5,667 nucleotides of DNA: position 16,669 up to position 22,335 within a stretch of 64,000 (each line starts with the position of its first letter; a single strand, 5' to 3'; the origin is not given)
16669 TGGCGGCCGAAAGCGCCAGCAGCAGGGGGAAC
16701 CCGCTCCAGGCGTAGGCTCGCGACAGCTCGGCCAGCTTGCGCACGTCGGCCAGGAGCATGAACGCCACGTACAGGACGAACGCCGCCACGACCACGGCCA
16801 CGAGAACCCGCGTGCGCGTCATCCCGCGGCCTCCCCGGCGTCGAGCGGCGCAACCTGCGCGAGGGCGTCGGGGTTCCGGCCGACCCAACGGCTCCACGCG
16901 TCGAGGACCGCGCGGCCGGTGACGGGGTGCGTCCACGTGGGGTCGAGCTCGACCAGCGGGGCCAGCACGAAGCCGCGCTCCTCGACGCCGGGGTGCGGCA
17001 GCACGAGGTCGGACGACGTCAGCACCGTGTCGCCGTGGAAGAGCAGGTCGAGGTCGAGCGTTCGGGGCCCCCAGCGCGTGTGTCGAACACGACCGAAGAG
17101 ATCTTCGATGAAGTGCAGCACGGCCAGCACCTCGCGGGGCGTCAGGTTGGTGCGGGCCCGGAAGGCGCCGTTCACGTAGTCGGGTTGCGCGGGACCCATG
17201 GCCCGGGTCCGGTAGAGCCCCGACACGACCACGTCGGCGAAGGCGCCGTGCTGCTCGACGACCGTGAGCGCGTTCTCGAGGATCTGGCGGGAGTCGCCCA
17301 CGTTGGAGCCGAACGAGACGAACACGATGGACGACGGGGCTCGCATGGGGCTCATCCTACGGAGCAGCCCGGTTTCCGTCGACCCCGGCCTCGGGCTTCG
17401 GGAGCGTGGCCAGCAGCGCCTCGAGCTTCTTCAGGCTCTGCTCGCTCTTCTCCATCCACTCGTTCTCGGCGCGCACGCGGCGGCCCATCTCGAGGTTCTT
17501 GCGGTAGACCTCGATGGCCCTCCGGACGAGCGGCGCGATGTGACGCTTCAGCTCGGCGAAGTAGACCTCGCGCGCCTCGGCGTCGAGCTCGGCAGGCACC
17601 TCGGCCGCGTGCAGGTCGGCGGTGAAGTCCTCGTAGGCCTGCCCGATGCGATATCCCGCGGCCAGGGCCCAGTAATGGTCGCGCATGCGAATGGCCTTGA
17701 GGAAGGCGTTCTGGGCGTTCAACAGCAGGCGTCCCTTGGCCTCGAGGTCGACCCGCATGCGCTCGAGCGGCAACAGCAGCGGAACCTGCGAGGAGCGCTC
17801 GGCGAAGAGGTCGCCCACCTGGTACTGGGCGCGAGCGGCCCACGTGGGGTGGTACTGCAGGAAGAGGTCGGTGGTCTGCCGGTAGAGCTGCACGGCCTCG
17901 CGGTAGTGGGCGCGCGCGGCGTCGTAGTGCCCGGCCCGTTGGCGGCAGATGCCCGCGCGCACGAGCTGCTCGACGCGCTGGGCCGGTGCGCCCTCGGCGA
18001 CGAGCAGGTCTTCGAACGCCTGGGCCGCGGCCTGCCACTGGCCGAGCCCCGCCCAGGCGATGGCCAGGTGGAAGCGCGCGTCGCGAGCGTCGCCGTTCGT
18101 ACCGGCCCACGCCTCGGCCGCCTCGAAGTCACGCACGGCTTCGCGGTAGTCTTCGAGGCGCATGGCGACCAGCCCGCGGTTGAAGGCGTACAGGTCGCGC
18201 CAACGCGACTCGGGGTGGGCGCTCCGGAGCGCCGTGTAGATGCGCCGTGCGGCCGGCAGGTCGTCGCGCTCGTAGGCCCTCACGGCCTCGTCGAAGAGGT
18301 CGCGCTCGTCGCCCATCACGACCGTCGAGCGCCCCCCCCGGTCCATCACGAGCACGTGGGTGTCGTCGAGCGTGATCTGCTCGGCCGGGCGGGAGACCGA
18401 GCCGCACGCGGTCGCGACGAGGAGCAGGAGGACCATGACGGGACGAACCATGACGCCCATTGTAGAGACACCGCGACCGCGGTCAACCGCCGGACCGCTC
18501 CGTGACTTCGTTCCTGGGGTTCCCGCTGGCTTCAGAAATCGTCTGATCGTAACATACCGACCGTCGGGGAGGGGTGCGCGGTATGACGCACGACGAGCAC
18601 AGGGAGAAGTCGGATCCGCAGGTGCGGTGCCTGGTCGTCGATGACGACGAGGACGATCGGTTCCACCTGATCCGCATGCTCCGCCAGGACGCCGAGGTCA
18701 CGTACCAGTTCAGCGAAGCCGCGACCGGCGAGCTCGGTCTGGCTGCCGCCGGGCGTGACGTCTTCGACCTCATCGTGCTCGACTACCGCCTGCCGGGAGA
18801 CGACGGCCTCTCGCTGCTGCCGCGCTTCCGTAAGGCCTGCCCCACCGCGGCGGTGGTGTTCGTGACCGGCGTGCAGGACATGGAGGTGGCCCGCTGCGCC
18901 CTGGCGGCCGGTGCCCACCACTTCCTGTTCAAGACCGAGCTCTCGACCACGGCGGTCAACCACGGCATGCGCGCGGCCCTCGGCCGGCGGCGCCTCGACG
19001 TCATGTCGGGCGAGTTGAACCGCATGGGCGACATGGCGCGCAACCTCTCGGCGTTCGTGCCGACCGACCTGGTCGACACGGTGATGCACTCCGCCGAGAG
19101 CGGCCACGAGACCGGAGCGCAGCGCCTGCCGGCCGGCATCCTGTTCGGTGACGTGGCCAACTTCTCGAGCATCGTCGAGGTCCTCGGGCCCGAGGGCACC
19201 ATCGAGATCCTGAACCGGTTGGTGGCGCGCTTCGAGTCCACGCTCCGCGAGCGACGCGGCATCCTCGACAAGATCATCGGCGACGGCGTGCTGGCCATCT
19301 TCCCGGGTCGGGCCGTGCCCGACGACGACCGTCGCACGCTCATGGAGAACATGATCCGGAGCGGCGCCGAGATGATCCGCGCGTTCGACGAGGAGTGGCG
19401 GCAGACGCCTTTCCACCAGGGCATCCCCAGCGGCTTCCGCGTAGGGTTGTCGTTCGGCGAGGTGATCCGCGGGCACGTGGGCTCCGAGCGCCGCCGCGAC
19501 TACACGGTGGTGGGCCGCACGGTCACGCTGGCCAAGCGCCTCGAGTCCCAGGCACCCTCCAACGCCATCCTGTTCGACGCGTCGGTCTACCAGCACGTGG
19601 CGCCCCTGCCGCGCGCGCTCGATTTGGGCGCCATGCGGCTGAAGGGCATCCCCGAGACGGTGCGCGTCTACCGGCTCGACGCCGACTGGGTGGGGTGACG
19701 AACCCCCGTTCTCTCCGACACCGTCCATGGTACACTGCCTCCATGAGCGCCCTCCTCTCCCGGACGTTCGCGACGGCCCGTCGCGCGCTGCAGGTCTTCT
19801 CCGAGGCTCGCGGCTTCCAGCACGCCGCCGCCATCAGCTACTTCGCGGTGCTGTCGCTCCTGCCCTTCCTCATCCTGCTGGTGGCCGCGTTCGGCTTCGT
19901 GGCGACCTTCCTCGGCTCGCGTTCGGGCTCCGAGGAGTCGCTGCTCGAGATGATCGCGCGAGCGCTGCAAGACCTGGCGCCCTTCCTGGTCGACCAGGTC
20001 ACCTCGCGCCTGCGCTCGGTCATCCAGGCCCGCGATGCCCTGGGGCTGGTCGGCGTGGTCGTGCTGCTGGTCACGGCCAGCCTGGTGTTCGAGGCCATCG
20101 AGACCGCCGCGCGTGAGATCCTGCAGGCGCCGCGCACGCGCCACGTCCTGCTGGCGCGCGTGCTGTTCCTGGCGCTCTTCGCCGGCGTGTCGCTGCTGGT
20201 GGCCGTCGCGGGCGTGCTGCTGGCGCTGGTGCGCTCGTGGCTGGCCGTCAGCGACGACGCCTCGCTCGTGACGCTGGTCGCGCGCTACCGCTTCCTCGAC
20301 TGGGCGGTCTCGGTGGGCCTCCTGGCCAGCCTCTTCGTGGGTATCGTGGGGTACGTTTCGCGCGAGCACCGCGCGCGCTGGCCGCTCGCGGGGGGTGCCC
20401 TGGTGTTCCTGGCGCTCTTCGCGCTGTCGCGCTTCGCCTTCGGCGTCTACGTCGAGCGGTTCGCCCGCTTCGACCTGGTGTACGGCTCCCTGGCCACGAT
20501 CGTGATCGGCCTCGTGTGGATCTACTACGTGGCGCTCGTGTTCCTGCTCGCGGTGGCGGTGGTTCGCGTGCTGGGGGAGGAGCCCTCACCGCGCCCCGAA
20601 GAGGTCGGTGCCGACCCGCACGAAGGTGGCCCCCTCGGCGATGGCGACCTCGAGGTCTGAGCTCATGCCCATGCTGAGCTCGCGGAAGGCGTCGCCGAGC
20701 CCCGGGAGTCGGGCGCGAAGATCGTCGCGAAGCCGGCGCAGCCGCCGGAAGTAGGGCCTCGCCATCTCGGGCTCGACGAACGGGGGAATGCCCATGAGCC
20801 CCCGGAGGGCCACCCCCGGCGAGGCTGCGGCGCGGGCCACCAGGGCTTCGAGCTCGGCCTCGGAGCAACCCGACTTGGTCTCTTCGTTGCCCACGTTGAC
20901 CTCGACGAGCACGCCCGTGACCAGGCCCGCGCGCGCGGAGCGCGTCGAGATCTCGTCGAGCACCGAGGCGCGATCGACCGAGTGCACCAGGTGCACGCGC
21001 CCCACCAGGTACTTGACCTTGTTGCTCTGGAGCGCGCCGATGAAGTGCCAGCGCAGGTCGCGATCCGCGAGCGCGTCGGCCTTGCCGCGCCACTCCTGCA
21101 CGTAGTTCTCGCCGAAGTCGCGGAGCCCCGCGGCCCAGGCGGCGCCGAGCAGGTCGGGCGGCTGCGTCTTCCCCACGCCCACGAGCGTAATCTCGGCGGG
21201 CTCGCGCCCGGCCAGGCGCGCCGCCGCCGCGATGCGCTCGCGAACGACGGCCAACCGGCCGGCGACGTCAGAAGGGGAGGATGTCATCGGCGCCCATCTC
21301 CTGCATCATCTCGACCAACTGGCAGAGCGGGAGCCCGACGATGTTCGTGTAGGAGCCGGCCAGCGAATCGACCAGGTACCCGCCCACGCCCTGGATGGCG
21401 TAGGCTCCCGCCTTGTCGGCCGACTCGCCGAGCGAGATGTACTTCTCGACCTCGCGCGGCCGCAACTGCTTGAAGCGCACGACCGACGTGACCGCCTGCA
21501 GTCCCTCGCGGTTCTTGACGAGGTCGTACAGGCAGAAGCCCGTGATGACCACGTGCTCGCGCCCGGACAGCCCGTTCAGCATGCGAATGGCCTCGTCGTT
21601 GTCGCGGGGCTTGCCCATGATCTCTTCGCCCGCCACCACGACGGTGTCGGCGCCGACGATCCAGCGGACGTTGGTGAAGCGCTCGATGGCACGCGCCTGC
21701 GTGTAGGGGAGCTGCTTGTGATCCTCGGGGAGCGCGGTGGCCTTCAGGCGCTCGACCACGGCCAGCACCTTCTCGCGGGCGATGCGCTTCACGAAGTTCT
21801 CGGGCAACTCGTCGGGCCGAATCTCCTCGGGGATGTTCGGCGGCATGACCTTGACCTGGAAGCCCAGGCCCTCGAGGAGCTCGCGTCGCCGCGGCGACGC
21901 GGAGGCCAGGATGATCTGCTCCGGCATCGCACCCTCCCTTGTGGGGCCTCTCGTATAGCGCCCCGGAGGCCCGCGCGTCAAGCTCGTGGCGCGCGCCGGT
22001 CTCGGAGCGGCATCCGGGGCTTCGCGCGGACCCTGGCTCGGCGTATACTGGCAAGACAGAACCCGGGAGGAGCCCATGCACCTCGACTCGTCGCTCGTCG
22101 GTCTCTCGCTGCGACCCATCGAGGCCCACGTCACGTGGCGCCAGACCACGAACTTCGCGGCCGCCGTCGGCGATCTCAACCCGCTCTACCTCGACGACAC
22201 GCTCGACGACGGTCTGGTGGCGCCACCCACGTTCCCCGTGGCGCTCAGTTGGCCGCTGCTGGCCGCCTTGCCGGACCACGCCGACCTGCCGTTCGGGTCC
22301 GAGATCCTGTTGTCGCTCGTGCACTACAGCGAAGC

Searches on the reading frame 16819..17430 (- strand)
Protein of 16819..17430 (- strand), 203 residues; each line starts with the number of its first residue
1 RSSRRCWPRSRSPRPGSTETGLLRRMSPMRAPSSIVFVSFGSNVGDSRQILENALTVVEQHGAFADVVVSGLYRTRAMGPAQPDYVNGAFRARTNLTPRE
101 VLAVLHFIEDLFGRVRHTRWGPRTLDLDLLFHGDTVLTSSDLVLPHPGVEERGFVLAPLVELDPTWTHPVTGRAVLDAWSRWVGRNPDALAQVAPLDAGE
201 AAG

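Call 12: search_protein_families(library=pfam, proteins=[window:16819-17430:-], max_evalue=0.01)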
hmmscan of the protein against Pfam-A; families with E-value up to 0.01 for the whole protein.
window:16819-17430:- (203 aa): 1 family
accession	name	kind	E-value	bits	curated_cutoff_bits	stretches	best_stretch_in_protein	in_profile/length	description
PF01288.25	HPPK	-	1.7e-33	115.9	25.7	1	37-164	1-116/116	7,8-dihydro-6-hydroxymethylpterin-pyrophosphokinase (HPPK)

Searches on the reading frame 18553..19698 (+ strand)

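Call 12: search_protein_families(library=pfam, proteins=[window:18553-19698:+], max_evalue=0.01)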
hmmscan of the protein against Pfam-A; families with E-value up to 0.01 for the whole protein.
window:18553-19698:+ (381 aa): 2 families
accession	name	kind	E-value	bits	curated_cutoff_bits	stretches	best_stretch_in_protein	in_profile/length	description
PF00211.25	Guanylate_cyc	-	5.7e-17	62.3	21.9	1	194-374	9-180/183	Adenylate and Guanylate cyclase catalytic domain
PF00072.30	Response_reg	-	5.8e-17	62.3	30.2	1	27-128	2-100/111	Response regulator receiver domain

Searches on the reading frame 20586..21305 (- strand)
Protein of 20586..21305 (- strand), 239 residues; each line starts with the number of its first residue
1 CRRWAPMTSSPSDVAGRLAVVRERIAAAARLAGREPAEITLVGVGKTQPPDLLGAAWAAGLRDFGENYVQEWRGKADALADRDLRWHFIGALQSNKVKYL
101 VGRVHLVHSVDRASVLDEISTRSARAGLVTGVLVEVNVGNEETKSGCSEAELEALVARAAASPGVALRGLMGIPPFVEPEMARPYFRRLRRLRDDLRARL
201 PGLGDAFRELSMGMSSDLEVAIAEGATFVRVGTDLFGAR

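Call 12: search_protein_families(library=pfam, proteins=[window:20586-21305:-], max_evalue=0.01)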
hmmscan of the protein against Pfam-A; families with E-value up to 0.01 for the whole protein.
window:20586-21305:- (239 aa): 1 family
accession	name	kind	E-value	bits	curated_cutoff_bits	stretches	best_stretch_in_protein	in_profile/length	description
PF01168.26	Ala_racemase_N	-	8.7e-18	65.3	24.1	1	54-238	38-218/220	Alanine racemase, N-terminal domain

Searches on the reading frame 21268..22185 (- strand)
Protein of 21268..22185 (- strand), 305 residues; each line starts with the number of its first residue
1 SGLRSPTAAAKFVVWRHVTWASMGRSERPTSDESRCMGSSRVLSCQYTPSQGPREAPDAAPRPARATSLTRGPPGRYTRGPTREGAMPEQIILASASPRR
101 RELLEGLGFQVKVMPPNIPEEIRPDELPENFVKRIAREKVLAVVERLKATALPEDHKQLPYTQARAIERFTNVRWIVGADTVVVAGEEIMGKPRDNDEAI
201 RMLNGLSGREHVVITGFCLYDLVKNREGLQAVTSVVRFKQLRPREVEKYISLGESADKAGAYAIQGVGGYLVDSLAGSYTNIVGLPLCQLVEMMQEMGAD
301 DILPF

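Call 12: search_protein_families(library=pfam, proteins=[window:21268-22185:-], max_evalue=0.01)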
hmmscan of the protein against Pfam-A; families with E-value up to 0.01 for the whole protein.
window:21268-22185:- (305 aa): 1 family
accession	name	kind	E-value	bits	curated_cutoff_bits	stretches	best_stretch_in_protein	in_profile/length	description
PF02545.19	Maf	-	5.1e-57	193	27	1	90-297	1-187/187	Maf-like protein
